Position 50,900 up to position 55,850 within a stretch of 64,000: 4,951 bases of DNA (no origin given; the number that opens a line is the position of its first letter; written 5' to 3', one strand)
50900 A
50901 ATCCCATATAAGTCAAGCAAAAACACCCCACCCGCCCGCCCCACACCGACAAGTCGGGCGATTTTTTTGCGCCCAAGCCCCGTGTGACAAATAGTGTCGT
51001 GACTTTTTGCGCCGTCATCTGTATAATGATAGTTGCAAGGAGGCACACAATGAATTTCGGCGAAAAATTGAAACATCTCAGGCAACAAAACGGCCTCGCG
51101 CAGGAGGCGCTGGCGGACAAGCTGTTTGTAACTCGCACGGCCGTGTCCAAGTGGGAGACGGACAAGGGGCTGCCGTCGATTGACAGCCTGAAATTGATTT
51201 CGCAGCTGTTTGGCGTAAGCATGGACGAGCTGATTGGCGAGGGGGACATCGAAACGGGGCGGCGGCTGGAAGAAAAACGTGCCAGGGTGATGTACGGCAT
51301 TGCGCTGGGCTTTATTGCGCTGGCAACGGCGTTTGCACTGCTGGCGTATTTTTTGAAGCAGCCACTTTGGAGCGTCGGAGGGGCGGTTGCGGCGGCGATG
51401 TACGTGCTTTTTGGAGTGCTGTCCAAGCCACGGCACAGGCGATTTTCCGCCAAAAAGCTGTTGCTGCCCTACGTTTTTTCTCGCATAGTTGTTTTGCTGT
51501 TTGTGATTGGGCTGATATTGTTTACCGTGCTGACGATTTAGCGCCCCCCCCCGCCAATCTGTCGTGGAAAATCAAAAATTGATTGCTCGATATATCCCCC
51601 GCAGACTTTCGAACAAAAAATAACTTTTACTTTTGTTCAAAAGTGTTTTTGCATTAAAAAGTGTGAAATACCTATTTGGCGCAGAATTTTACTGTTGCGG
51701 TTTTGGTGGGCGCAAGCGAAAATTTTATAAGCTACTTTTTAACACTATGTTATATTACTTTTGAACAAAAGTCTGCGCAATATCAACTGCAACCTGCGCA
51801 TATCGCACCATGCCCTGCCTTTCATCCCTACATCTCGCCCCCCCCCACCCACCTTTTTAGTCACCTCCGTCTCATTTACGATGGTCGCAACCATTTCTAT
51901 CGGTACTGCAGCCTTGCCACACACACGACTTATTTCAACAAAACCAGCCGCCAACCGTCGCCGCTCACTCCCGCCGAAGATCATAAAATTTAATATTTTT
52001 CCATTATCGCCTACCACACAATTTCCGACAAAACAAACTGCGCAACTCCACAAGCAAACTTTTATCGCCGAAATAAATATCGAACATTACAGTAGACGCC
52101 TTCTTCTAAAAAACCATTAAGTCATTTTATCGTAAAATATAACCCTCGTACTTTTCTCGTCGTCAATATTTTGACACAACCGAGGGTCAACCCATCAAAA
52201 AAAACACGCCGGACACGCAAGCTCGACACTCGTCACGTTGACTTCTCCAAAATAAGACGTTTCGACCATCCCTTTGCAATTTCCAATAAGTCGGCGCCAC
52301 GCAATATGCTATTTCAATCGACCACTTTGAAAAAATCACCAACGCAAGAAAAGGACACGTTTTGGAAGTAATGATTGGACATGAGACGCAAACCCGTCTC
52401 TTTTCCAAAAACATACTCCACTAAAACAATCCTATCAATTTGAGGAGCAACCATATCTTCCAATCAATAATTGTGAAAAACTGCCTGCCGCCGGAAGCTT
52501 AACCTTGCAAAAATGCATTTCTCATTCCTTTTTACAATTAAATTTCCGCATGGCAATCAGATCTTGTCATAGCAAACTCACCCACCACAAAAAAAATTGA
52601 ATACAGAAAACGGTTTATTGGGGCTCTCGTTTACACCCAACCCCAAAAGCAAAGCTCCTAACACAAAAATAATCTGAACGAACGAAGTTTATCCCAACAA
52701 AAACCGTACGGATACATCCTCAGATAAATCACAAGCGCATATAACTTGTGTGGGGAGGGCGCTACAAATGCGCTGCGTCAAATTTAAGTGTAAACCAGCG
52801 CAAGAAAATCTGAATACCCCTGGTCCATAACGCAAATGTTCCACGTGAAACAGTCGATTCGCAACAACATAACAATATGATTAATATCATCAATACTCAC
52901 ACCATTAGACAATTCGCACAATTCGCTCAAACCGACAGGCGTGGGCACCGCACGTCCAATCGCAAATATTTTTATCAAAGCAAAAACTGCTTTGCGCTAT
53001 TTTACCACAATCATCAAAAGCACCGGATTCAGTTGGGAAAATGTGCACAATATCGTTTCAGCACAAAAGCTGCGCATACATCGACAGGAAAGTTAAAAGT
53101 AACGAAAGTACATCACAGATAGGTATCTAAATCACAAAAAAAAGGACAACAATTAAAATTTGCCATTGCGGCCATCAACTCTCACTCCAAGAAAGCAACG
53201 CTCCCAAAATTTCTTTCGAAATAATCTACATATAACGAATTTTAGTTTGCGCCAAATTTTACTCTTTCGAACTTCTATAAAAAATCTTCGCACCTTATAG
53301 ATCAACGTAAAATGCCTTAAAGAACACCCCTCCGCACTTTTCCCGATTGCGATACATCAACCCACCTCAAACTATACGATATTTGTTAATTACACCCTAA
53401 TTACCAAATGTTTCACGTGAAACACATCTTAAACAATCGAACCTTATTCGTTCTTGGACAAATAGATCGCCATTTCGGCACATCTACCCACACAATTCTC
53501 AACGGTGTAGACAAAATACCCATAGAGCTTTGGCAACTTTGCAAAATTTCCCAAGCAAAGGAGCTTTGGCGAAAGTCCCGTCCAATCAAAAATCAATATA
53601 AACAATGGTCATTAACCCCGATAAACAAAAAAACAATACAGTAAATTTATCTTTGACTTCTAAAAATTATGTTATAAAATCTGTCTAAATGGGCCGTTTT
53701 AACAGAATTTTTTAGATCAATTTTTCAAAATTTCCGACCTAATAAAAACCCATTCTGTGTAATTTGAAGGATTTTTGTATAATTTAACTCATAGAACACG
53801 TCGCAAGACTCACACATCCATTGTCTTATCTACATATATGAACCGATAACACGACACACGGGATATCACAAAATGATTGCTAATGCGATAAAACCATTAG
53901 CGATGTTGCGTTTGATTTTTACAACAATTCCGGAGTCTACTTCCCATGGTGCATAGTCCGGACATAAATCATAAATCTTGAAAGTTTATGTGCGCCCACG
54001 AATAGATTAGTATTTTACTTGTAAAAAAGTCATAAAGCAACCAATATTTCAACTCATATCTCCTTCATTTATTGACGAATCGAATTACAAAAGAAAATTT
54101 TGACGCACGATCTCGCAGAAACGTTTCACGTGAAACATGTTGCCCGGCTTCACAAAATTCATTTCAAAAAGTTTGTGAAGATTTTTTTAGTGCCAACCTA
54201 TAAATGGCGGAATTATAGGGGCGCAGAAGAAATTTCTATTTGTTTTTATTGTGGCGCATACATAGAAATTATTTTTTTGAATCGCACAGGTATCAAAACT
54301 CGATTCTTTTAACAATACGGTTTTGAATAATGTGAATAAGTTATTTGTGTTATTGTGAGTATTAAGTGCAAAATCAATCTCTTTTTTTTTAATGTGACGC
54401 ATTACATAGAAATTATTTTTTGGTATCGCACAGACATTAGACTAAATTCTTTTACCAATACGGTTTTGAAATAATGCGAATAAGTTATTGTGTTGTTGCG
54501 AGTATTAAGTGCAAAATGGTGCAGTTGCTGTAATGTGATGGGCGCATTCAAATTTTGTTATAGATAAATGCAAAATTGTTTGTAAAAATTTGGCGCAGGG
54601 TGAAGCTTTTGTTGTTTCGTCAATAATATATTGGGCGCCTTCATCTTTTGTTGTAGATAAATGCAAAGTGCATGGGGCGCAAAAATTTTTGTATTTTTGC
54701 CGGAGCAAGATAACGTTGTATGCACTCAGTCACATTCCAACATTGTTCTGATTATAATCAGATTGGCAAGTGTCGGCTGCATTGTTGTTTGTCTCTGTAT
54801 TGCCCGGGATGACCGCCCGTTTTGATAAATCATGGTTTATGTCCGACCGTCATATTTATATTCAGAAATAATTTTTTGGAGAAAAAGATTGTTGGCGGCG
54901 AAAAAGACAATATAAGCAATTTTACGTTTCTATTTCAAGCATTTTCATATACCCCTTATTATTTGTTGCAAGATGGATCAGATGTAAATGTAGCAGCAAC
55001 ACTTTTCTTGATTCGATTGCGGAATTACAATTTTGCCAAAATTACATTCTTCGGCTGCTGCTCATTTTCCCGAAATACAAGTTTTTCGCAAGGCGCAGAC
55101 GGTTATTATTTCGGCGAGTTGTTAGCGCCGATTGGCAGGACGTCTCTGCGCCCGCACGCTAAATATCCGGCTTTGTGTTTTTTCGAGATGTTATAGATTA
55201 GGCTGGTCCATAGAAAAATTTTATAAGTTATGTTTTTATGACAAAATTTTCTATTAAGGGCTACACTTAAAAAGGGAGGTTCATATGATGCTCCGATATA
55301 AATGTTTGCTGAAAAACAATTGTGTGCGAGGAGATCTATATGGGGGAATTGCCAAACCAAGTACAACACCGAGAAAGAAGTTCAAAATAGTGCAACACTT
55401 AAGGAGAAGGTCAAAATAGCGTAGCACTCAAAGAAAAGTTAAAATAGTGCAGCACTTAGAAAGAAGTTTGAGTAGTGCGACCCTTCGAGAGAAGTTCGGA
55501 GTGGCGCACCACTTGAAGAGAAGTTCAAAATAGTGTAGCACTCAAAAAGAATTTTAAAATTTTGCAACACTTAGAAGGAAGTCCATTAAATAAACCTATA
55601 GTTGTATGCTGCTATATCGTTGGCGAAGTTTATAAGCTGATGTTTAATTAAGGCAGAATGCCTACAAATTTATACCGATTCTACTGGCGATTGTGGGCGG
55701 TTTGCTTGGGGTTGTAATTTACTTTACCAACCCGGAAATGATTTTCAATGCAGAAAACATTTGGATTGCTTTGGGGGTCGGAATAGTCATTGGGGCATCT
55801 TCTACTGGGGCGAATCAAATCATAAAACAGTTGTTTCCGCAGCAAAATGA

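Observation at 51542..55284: Gene desert of about 3.7 kb with strong, mirrored strand-composition skew next to rpmH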

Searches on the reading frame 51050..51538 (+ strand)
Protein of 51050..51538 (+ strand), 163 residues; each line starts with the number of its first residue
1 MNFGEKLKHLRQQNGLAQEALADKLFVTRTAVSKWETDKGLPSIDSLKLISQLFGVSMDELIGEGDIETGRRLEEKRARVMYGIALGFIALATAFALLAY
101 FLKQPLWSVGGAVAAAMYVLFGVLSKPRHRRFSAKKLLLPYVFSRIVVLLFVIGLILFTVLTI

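Call 13: find_encoding_contigs(protein=window:51050-51538:+, flank=10000, max_places=10)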
Protein window:51050-51538:+ (163 aa): 5 contigs read that carry it; 4 places shown.
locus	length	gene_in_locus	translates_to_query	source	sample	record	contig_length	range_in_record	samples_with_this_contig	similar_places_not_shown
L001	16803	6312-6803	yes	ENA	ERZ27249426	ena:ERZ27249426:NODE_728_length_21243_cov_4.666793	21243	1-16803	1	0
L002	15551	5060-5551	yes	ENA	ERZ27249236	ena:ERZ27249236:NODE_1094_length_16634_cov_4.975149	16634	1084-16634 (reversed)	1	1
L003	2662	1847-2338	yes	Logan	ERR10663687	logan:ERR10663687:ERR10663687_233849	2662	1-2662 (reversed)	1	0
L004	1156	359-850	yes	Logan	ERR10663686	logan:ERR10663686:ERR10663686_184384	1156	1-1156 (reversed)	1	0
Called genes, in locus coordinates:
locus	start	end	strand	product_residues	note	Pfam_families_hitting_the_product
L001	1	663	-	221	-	?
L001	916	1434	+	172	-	PF06866:DUF1256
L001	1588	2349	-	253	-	-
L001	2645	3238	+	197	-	PF02915:Rubrerythrin, PF21349:RUBY_RBDX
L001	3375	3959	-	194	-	PF13083:KH_KhpA-B, PF01424:R3H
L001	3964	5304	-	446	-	PF02096:60KD_IMP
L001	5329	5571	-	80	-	PF01809:YidD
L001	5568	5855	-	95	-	PF00825:Ribonuclease_P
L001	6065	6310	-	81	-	-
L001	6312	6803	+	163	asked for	PF12844:HTH_19, PF13560:HTH_31, PF01381:HTH_3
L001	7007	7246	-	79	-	-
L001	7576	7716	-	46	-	-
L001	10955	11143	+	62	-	-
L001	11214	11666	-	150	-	-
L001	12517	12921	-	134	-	PF01797:Y1_Tnp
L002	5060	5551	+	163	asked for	PF12844:HTH_19, PF13560:HTH_31, PF01381:HTH_3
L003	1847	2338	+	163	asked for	PF12844:HTH_19, PF13560:HTH_31, PF01381:HTH_3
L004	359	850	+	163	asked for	PF12844:HTH_19, PF13560:HTH_31, PF01381:HTH_3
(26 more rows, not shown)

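Call 28: find_homologous_proteins(query=window:51050-51538:+, max_evalue=1e-10)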
Query window:51050-51538:+ (163 aa): 130 proteins with E <= 1e-10 among 488 candidates; the best 120 are listed.
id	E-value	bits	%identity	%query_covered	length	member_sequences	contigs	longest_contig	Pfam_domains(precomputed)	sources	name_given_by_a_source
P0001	9.4e-96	336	98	100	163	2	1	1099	PF12844.14,PF01381.29,PF13560.13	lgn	-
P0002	6.2e-69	249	68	100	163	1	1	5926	PF12844.14,PF01381.29,PF13560.13,PF13443.13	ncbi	-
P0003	4.6e-68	246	68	100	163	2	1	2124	PF12844.14,PF01381.29,PF13560.13,PF13443.13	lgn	-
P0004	1.1e-67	245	69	100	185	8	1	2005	PF12844.14,PF01381.29,PF13560.13,PF13443.13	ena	-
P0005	2.7e-67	243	67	100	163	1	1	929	PF12844.14,PF01381.29,PF13560.13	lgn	-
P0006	9.9e-67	242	67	100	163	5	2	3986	PF01757.29,PF12844.14,PF01381.29,PF13560.13,PF13443.13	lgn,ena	-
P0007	3.1e-66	240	67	100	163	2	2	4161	PF12844.14,PF01381.29,PF13560.13,PF13443.13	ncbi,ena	-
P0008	2.4e-65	237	68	100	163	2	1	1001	PF12844.14,PF01381.29,PF13560.13,PF13443.13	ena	-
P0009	2.5e-65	237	67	100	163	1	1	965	PF12844.14,PF01381.29,PF13560.13,PF13443.13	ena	-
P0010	2.9e-65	237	66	100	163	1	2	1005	PF01757.29,PF12844.14,PF01381.29,PF13560.13,PF13443.13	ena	-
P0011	2.5e-64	234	63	100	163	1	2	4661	PF12844.14,PF01381.29,PF13560.13,PF13443.13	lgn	-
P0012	3.8e-64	233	66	100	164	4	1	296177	PF12844.14,PF01381.29,PF13560.13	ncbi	-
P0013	3.4e-63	230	62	99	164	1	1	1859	PF12844.14,PF01381.29,PF13560.13,PF13443.13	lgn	-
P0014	7.0e-62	226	66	98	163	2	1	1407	PF12844.14,PF01381.29,PF13560.13,PF13443.13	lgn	-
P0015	1.5e-59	218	67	94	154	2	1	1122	PF12844.14,PF01381.29,PF13560.13,PF13443.13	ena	-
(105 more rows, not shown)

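Call 29: find_encoding_contigs(protein=P0012, flank=10000, max_places=3)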
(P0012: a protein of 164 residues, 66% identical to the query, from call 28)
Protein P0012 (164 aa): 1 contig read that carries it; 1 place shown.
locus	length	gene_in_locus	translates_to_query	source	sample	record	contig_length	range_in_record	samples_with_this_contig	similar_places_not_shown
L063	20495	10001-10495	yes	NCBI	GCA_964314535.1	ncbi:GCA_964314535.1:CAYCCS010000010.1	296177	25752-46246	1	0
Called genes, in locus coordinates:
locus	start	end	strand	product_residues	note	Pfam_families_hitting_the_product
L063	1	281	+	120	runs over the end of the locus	PF02410:RsfS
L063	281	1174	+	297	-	PF14378:PAP2_3 (weak), PF01569:PAP2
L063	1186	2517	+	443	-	PF00654:Voltage_CLC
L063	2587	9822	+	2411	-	PF10091:Glycoamylase, PF06165:GH94_b-supersand, PF17167:Glyco_hydro_94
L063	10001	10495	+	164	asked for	PF12844:HTH_19, PF13560:HTH_31, PF01381:HTH_3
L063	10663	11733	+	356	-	PF13421:Band_7_1, PF01145:Band_7 (weak), PF17032:Zn_ribbon_15 (faint), PF12773:DZR, PF13240:Zn_Ribbon_1 (weak), PF24460:DUF7575 (faint), PF13240:Zn_Ribbon_1 (weak), PF13248:Zn_ribbon_3 (weak)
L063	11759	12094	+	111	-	-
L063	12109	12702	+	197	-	-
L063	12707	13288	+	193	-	-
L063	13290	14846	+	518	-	PF05496:RuvB_N (weak), PF06068:TIP49 (weak), PF20720:nSTAND3 (weak), PF00004:AAA, PF17862:AAA_lid_3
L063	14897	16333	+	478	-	PF20442:BrxL_N, PF13337:BrxL_ATPase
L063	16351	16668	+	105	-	-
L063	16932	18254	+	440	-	PF00999:Na_H_Exchanger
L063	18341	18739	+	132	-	-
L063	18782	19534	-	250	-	-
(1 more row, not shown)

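Call 30: find_encoding_contigs(protein=P0002, flank=10000, max_places=3)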
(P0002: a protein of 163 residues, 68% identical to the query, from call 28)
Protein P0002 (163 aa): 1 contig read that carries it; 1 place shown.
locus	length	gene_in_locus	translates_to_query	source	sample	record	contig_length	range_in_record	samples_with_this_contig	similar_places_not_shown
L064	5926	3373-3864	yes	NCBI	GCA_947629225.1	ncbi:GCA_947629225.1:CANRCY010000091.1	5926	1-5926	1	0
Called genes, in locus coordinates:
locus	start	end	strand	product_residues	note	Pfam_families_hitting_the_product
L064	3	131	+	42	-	?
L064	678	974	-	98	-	-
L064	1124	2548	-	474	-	-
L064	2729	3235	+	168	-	-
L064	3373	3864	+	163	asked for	PF12844:HTH_19, PF13443:HTH_26, PF13560:HTH_31, PF01381:HTH_3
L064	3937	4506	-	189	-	PF03352:Adenine_glyco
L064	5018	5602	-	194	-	PF14317:YcxB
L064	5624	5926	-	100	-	?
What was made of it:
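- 51050..51541 (+): XRE-type HTH regulator with a hydrophobic C-terminus. It is the last gene before the desert. Homologues elsewhere sit in unrelated contexts (calls 28-30).
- Tried and rejected: XRE homologues as a route to homologous deserts: they sit in unrelated contexts (calls 28-30).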

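Call 80: search_protein_families(library=pfam, proteins=[window:51050-51538:+], max_evalue=0.01)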
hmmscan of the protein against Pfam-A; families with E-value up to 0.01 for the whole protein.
window:51050-51538:+ (163 aa): 4 families
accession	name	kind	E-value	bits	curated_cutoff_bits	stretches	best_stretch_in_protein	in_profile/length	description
PF01381.28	HTH_3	-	7e-15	55.2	23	1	7-61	1-55/55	Helix-turn-helix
PF13560.12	HTH_31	-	1.1e-09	38.9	27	1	3-60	2-60/64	Helix-turn-helix domain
PF12844.13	HTH_19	-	2.1e-08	34.4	30.2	1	4-62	1-59/64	Helix-turn-helix domain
PF13443.12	HTH_26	-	0.0021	18.7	22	1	6-62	1-58/63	Cro/C1-type HTH DNA-binding domain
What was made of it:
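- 51050..51541 (+): Pfam HTH_3, E 7e-15 (call 80).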

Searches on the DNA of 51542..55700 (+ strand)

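Call 11: search_dna_similar(query=window:51542-55700:+, collection=phages, mode=distant, max_evalue=0.01)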
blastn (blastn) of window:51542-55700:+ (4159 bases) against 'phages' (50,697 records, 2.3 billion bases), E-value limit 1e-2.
No match.

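Call 12: search_dna_similar(query=window:51542-55700:+, collection=plasmids, mode=distant, max_evalue=0.01)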
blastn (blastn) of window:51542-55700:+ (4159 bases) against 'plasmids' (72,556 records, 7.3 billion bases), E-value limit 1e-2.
No match.
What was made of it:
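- On Prophage or plasmid remnant: No blastn hit (calls 11, 12).
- There is no blastn match to 50,697 phage or 72,556 plasmid records (calls 11, 12).
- Tried and rejected: blastn ('distant' mode) against the phage and plasmid collections: nothing (calls 11, 12).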

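Call 68: build_rna_model(alignment_id=A2, structure=none)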
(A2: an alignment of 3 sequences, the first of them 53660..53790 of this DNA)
Model R1 built from alignment A2 (3 sequences, 134 columns); structure: none (sequence only).
model positions 129; base pairs 0; branch points 0; effective number of sequences 1.94; information 0.45 bits per position. No base pairs: searches with it score sequence only.

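Call 69: search_with_rna_model(model_id=R1, sources=[window, L005, L006, L007, L008, L009, L010, L011, L012, L013, L014, L015, L016, L017, L018, L019, L020, L021, L022, L023, L024, L025, L026, L027, L028, L029, L030, L031, L032, L033, L034, L035, L036, L037, L045, L046, L056, L057, L058, L118], max_evalue=1, show_alignments=4)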
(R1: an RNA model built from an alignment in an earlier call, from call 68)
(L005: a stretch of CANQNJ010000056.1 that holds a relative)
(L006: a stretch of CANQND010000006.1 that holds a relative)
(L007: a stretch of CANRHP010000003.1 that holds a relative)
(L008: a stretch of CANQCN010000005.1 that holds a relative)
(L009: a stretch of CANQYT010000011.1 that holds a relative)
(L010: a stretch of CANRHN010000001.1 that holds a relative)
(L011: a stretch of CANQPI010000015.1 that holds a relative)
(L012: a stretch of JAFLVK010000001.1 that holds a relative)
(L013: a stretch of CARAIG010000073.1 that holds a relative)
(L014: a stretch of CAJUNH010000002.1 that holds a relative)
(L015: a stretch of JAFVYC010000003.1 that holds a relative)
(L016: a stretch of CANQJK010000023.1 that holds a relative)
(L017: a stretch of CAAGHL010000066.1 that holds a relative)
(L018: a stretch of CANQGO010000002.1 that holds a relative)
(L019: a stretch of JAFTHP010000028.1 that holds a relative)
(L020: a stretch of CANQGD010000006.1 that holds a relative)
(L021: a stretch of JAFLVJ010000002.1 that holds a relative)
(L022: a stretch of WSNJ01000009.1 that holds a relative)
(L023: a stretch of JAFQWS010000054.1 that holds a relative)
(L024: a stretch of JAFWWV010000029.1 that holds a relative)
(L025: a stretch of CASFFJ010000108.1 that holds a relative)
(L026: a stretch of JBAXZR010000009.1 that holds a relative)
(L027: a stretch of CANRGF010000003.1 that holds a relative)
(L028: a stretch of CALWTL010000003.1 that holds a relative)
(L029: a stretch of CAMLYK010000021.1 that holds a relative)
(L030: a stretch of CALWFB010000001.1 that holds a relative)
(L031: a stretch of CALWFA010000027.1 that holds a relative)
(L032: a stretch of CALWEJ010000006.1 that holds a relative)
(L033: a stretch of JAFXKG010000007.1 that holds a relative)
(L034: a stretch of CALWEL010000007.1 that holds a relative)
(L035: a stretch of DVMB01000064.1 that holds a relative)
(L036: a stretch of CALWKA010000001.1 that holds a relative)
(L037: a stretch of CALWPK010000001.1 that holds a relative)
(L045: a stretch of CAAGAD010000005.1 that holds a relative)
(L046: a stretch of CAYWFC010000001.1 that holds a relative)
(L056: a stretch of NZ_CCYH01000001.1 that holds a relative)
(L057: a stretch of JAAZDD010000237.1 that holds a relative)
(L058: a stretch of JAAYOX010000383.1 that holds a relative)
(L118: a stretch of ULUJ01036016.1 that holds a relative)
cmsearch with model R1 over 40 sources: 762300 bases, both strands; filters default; matches with E-value up to 1: 15.
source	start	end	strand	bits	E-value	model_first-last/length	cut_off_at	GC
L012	18862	18989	+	103.6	3.8e-30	1-128/129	-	0.24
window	53661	53788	+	97.9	2.3e-28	2-127/129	-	0.24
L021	16987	17093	-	91.6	2.1e-26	1-107/129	-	0.27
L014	20260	20362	+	42.5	4.4e-11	5-107/129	-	0.3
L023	16200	16286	-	30.9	1.8e-07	20-108/129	-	0.31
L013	17857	17892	+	17.3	0.0032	20-55/129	-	0.25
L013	163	278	+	15.5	0.011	22-118/129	-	0.28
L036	8323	8402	-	15.5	0.011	8-96/129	-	0.31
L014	6264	6330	-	15.1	0.015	3-65/129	-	0.27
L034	190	270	-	14.6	0.022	28-104/129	-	0.35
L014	6296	6336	+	13.8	0.038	19-58/129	-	0.32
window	53658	53705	-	11.3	0.23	22-69/129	-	0.27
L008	26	71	+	11.1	0.26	35-86/129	-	0.3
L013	14984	15052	-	10.9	0.31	24-81/129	-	0.26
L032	12985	13036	-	10.5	0.39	27-78/129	-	0.33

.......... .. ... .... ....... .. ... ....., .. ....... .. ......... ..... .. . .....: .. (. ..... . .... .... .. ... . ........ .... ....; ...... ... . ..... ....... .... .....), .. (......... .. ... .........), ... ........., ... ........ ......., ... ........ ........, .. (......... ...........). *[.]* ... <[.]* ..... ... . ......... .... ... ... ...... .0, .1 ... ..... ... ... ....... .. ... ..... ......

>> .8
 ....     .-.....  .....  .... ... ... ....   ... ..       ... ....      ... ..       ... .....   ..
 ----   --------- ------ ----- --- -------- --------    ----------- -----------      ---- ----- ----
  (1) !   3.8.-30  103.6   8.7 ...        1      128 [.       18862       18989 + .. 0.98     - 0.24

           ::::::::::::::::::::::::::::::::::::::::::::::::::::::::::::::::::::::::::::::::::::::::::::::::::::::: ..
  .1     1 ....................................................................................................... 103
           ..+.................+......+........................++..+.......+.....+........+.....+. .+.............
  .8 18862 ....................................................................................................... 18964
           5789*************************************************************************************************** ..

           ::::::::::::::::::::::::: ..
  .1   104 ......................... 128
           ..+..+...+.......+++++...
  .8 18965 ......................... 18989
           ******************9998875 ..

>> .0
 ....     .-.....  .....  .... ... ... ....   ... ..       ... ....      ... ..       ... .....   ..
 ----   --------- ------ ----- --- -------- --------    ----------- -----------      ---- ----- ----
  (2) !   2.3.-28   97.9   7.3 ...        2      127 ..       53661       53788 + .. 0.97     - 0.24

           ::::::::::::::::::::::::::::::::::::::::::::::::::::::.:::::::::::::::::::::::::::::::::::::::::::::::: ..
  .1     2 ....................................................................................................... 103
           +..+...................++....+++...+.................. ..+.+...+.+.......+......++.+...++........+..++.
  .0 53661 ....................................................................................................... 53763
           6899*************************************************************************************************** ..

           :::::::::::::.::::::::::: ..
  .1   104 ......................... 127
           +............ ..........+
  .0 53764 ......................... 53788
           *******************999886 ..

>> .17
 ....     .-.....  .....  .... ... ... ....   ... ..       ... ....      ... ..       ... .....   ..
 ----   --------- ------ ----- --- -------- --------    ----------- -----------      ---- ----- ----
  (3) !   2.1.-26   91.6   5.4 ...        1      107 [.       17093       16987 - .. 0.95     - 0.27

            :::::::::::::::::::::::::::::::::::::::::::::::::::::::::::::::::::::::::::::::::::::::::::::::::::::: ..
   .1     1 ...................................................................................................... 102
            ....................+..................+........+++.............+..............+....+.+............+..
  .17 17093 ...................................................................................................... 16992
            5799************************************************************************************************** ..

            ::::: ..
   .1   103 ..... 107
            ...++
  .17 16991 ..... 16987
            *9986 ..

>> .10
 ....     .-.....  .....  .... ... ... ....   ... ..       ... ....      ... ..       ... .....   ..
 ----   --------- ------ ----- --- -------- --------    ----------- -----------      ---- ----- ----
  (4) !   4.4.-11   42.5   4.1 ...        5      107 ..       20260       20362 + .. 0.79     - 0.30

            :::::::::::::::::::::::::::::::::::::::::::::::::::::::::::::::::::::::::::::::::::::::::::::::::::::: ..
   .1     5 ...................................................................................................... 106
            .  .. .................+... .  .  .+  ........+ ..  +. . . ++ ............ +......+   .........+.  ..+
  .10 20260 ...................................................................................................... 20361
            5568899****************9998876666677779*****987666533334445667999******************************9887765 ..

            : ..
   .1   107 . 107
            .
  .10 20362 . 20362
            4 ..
